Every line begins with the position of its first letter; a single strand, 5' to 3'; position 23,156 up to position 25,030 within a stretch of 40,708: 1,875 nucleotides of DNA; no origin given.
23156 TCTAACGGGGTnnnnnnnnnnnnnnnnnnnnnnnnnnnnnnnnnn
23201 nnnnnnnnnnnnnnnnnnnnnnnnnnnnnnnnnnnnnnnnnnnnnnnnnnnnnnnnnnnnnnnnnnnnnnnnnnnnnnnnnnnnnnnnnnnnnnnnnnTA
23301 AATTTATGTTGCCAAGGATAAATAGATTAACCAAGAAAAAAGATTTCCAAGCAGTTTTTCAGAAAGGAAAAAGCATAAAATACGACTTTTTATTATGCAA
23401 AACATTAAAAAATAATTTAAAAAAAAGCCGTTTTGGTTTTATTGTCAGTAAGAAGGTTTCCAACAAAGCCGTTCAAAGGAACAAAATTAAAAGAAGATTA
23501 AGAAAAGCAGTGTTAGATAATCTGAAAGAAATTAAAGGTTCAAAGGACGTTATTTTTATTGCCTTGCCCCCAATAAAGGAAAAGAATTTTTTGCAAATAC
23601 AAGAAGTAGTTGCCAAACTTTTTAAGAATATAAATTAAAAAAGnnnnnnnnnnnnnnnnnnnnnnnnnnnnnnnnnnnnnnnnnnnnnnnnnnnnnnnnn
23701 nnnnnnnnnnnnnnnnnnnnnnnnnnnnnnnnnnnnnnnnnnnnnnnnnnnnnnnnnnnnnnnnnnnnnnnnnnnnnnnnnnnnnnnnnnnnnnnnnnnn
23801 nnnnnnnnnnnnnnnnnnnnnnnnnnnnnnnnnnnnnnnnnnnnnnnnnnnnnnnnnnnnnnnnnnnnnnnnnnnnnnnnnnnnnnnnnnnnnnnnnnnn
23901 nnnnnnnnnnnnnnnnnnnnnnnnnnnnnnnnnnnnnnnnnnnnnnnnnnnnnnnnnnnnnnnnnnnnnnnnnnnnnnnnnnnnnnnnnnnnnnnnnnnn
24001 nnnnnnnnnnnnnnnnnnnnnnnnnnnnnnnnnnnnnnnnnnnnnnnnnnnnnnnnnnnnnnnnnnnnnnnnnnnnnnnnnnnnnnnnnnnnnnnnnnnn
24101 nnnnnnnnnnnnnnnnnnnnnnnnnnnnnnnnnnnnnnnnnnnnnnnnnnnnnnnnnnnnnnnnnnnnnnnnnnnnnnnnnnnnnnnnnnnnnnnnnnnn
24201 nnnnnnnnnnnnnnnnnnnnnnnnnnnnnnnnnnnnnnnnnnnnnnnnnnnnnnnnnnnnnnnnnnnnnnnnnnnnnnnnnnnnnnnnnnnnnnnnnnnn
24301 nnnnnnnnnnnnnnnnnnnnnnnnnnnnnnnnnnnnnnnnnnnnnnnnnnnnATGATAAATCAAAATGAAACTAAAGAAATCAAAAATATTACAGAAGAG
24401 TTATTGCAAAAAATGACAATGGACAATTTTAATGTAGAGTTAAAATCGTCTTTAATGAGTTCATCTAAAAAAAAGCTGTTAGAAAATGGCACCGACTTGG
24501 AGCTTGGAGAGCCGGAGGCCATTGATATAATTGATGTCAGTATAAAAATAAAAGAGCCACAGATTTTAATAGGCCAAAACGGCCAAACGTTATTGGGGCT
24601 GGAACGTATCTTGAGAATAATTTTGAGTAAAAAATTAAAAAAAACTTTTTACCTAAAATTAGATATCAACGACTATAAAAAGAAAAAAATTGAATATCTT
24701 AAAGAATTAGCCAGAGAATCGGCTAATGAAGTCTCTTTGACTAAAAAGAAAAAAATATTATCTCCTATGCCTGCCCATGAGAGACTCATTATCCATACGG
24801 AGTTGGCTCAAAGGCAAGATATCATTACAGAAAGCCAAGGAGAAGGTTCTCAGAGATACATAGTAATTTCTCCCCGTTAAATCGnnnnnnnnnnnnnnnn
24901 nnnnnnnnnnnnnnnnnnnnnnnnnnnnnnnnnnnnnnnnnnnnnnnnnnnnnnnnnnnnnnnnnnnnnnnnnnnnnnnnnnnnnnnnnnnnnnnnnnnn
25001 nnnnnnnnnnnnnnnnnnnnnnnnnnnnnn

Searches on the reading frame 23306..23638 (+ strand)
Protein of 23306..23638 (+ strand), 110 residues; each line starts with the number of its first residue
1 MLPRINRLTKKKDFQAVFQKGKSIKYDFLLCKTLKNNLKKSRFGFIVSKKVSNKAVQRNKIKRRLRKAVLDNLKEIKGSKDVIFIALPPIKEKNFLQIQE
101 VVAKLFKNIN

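Call 68: search_protein_families(library=pfam, proteins=[window:23306-23638:+], max_evalue=0.001)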
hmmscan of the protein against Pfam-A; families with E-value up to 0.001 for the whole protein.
window:23306-23638:+ (110 aa): 1 family
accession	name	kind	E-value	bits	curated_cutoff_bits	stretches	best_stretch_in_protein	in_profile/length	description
PF00825.24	Ribonuclease_P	-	1.6e-27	96.1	22.3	1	2-109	1-108/109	Ribonuclease P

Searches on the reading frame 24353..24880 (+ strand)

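Call 68: search_protein_families(library=pfam, proteins=[window:24353-24880:+], max_evalue=0.001)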
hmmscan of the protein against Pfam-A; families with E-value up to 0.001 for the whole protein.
window:24353-24880:+ (175 aa): 1 family
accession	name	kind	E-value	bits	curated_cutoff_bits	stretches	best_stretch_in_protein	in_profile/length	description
PF01424.28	R3H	-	1.4e-14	54.2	26.8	1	115-174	2-60/60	R3H domain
